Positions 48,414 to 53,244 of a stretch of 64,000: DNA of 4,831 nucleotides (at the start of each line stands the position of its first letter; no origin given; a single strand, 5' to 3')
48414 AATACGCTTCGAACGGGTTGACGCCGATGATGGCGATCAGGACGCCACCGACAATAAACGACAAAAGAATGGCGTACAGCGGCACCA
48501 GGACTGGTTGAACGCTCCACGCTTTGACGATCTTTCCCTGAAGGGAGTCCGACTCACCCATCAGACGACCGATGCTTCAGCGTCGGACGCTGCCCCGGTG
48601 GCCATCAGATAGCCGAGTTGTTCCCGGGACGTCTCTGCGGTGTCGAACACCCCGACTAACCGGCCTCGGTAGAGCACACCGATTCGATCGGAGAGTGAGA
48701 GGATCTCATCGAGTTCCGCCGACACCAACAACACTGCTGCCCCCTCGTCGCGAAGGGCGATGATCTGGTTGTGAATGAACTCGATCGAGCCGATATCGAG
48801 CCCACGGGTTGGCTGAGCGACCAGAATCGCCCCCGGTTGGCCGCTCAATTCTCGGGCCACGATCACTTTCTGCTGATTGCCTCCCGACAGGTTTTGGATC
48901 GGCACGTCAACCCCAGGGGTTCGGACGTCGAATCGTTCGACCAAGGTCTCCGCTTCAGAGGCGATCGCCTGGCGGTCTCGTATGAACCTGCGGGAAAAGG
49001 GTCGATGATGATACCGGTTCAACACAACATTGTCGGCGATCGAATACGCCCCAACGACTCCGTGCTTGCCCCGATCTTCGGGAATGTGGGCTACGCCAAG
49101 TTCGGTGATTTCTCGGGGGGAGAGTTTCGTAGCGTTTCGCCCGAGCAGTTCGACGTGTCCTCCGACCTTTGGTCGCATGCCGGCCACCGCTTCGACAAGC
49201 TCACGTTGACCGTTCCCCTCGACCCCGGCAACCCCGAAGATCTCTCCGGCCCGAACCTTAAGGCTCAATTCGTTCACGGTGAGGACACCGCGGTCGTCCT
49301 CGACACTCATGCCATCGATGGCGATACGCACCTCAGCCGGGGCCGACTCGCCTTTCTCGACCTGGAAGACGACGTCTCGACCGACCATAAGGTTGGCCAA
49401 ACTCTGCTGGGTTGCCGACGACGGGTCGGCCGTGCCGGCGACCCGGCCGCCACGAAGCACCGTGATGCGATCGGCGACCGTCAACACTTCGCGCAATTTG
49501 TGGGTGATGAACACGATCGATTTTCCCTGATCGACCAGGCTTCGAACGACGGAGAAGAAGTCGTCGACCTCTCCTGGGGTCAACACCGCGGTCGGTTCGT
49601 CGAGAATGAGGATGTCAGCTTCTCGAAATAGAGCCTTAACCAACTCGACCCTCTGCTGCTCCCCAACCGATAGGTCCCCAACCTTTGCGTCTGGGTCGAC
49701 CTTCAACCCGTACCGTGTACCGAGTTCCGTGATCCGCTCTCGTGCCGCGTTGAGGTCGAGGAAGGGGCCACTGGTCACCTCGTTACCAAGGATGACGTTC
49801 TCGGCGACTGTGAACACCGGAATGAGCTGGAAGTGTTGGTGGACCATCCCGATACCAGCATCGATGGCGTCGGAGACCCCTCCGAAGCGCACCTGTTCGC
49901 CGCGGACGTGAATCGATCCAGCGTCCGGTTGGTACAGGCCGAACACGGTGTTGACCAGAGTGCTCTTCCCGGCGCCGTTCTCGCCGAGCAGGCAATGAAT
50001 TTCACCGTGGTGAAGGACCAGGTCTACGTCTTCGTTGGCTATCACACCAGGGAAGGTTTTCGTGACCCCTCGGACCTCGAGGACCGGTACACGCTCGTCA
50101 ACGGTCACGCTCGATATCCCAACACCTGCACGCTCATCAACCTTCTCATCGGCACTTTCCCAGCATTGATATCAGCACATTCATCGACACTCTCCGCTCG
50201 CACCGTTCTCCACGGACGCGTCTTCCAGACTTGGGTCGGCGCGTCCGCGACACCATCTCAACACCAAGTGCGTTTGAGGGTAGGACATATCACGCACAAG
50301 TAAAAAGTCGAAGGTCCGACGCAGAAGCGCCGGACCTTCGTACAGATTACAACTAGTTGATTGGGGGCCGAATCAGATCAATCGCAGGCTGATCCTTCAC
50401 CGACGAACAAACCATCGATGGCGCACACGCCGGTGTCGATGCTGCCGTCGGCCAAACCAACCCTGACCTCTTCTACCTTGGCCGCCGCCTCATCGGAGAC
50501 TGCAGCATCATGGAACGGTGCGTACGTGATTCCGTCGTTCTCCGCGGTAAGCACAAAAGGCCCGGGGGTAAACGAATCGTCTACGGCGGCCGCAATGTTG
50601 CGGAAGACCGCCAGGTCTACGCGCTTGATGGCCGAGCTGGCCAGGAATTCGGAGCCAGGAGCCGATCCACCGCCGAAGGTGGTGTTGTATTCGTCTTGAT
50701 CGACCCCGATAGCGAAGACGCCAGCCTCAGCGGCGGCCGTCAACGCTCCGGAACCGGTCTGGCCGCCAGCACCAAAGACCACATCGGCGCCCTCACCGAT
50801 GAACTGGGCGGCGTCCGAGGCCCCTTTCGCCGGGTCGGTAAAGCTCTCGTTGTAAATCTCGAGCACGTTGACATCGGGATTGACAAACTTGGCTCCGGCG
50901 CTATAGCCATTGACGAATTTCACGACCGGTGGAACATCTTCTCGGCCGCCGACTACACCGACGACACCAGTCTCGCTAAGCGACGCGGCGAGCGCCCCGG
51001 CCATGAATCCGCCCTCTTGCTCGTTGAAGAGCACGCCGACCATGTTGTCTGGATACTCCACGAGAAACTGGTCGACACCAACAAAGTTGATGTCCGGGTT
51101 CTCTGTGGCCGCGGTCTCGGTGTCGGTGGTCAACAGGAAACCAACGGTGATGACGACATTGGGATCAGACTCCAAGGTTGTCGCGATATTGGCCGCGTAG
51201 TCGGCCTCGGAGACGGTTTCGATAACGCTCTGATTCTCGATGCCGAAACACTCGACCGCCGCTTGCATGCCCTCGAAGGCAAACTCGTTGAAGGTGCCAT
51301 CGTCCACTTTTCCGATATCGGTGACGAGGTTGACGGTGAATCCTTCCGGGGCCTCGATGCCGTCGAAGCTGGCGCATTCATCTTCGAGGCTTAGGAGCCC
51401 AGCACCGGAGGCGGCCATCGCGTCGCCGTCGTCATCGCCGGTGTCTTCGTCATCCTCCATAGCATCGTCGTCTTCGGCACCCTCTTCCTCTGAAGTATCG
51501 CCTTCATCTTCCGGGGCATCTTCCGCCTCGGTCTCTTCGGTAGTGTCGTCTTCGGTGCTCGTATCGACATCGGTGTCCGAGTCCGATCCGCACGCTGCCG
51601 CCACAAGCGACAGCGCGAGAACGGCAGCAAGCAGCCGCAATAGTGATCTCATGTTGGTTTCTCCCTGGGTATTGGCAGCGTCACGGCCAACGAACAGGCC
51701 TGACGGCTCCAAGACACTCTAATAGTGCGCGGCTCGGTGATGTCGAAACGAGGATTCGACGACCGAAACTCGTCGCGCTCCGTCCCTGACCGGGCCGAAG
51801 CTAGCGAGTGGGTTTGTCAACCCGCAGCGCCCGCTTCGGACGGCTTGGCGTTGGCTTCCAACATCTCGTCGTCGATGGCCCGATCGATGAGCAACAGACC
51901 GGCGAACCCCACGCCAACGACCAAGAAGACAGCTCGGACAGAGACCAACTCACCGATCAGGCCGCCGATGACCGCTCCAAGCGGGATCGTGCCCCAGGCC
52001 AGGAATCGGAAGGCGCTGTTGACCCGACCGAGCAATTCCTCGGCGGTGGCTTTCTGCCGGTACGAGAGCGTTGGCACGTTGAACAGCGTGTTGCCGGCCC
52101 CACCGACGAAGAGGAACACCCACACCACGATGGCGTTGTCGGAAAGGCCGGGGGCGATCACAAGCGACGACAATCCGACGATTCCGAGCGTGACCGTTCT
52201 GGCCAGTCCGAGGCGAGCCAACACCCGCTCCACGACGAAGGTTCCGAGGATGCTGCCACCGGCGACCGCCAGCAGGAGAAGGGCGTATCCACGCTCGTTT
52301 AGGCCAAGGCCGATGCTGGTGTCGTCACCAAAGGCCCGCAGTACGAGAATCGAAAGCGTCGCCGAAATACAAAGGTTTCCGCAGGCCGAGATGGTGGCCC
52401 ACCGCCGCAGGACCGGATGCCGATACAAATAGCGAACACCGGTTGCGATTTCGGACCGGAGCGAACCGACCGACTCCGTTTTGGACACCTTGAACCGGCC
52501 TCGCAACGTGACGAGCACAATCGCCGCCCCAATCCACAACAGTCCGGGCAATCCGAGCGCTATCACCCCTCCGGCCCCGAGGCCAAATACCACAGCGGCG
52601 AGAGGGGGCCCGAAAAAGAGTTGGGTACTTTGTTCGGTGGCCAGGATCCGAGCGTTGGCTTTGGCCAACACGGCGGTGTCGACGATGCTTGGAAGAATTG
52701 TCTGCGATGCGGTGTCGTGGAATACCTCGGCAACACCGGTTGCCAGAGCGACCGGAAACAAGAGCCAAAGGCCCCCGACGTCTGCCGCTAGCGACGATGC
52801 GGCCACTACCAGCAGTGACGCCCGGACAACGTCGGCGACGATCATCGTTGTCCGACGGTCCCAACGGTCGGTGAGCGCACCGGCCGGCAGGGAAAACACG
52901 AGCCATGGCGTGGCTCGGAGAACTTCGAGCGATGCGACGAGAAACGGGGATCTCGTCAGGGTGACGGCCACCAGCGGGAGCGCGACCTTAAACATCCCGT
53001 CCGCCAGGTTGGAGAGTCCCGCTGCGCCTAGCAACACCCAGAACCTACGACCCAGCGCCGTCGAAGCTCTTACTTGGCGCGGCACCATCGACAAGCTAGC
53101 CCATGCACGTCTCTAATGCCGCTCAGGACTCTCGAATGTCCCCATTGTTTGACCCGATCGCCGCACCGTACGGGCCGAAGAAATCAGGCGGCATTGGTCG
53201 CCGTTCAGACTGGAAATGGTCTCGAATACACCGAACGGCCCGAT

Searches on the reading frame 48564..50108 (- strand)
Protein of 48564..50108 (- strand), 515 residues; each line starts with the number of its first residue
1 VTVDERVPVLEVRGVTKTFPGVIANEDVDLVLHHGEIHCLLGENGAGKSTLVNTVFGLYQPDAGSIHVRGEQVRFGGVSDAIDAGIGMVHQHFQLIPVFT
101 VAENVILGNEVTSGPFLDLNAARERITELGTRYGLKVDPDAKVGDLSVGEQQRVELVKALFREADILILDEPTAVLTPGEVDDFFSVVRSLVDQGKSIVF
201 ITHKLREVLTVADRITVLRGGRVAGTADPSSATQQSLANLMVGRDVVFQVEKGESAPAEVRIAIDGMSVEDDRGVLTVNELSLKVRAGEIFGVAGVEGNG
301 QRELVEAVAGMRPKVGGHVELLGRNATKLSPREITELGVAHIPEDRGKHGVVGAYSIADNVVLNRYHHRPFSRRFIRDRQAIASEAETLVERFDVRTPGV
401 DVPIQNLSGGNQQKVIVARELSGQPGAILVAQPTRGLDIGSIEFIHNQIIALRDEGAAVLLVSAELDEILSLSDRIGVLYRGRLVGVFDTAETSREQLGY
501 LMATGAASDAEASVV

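Call 57: search_protein_families(library=pfam, proteins=[window:48564-50108:-], max_evalue=0.00001)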
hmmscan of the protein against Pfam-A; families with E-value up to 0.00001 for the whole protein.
window:48564-50108:- (515 aa): 1 family
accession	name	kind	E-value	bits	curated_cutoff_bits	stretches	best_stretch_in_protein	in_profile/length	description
PF00005.33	ABC_tran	-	2.1e-46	158.4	25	2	27-174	3-137/137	ABC transporter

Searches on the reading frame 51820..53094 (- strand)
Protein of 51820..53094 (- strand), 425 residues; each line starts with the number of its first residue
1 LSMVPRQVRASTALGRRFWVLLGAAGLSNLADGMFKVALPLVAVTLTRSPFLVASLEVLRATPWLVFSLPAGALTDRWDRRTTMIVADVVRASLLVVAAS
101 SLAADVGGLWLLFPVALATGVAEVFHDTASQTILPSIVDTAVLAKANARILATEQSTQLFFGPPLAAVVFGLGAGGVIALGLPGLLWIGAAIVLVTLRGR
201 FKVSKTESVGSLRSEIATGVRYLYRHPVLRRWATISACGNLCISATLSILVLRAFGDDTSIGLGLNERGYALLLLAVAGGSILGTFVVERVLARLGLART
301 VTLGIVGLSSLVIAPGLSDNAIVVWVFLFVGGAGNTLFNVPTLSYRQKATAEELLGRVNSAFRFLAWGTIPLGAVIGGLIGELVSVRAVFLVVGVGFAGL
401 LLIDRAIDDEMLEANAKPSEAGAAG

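Call 57: search_protein_families(library=pfam, proteins=[window:51820-53094:-], max_evalue=0.00001)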
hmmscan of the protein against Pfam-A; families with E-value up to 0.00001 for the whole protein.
window:51820-53094:- (425 aa): 2 families
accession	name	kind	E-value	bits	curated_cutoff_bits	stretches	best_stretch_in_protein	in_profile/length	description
PF07690.21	MFS_1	-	3.2e-25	89.2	33.4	2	22-365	2-338/347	Major Facilitator Superfamily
PF05977.19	MFS_3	-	5e-15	55.4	27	1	18-402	12-388/524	Transmembrane secretion effector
